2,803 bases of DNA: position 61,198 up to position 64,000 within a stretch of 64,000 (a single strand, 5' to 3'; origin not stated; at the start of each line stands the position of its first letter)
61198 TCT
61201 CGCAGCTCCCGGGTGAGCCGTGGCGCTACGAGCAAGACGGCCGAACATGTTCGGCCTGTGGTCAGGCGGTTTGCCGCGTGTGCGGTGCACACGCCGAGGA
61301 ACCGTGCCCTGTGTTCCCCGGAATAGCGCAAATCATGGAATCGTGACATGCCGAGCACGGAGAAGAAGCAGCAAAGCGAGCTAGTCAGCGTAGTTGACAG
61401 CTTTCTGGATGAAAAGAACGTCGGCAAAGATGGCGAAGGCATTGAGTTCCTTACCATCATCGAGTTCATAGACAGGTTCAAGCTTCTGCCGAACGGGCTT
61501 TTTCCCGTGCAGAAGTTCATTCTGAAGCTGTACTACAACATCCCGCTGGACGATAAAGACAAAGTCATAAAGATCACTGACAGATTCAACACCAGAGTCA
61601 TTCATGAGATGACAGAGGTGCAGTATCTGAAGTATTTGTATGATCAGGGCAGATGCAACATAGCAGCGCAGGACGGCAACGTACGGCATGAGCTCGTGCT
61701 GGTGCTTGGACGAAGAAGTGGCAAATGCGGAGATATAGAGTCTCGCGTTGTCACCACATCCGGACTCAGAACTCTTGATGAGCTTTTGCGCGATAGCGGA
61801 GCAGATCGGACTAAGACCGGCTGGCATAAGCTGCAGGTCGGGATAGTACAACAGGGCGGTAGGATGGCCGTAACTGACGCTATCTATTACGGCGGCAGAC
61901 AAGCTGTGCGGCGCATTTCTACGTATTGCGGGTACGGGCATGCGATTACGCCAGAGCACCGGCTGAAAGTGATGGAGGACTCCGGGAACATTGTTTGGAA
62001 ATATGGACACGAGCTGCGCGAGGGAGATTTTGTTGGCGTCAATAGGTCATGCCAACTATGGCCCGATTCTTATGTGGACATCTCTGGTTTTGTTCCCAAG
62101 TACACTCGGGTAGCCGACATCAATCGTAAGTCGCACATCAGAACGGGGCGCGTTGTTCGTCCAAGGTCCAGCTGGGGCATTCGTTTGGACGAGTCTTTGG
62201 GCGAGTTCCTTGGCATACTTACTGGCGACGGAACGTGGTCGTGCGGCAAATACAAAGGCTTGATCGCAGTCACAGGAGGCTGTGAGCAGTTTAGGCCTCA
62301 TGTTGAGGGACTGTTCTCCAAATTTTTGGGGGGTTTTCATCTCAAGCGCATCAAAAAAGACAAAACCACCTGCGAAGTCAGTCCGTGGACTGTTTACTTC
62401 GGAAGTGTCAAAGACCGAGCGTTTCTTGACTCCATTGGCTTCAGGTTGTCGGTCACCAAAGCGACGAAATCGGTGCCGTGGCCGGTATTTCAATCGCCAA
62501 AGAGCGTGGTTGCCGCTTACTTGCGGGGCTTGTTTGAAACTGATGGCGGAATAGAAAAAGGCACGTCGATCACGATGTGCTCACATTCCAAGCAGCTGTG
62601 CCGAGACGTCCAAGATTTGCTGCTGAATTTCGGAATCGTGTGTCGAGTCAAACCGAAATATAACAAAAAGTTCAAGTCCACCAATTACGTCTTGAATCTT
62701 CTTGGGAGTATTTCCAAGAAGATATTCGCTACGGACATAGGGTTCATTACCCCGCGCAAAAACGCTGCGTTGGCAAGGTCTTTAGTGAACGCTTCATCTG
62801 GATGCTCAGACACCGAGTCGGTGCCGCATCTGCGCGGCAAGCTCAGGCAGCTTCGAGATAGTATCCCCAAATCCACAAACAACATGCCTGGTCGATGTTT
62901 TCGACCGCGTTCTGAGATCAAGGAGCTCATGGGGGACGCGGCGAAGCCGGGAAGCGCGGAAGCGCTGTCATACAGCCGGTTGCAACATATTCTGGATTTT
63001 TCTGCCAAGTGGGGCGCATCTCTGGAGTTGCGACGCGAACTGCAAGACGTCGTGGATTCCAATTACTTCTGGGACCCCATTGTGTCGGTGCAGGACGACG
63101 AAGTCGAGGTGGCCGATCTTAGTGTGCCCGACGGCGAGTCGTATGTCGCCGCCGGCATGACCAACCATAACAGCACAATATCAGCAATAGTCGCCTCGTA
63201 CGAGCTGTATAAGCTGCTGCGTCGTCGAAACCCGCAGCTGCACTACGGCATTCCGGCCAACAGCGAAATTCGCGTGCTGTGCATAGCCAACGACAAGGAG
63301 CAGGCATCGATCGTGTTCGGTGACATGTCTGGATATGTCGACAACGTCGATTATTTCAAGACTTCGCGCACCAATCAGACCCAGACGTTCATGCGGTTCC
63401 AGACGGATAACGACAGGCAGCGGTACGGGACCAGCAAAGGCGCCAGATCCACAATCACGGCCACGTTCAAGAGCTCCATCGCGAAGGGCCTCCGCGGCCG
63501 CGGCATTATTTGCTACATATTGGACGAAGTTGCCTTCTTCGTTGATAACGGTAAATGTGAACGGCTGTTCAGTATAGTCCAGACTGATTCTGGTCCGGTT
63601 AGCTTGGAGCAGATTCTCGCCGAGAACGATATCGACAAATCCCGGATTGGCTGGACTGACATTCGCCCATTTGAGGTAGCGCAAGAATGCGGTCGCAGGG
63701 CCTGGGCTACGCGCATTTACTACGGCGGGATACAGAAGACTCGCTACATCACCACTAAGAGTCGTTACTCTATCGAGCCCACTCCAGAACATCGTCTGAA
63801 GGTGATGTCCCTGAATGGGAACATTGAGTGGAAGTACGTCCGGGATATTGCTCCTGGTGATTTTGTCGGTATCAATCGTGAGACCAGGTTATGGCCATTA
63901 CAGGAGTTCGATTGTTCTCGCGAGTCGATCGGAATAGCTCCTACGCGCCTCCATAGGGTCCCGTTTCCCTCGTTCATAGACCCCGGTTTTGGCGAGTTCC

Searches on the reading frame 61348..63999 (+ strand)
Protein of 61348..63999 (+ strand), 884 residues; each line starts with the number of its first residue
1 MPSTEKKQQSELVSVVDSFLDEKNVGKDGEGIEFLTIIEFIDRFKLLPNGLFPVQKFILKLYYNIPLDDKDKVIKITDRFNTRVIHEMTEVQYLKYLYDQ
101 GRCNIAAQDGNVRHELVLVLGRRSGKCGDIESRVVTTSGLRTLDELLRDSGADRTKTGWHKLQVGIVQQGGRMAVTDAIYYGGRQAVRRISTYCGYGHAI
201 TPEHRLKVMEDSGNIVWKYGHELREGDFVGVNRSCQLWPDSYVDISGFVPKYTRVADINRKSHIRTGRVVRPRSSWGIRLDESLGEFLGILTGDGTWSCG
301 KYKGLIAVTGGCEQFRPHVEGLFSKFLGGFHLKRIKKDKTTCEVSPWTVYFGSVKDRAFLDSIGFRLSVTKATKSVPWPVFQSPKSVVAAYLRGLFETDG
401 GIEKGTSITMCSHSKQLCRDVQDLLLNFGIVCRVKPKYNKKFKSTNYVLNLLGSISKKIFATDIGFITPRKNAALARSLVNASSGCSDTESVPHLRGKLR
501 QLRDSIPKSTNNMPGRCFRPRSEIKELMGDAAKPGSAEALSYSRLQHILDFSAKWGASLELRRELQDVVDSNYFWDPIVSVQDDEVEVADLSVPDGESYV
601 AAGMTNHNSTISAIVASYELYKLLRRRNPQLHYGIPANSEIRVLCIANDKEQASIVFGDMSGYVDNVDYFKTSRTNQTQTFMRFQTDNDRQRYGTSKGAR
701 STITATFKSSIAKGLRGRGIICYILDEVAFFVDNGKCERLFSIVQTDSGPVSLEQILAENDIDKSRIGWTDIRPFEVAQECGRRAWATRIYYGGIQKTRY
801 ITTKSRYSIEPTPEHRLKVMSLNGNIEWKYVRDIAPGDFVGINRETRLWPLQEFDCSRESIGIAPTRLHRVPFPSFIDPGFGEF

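Call 60: search_protein_families(library=pfam, proteins=[window:61348-63999:+], max_evalue=0.001)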
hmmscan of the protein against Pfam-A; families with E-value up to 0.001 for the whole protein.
window:61348-63999:+ (884 aa): 2 families
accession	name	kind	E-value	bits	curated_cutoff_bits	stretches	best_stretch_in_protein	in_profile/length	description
PF14890.11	Intein_splicing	-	9e-16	58.5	35.8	1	139-608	7-155/155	Intein splicing domain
PF14528.11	LAGLIDADG_3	-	9e-15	55.1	22.5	1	387-465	2-82/82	LAGLIDADG-like domain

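Call 94: search_protein_families(library=phrogs, proteins=[window:61348-63999:+], max_evalue=0.0001)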
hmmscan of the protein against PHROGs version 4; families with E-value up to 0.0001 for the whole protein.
window:61348-63999:+ (884 aa): 2 families
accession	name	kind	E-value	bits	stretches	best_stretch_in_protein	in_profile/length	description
phrog_9666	-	unknown function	1.3e-29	104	2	371-613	263-491/779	-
phrog_17415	-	head and packaging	4.6e-10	39.2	1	562-672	359-474/940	terminase large subunit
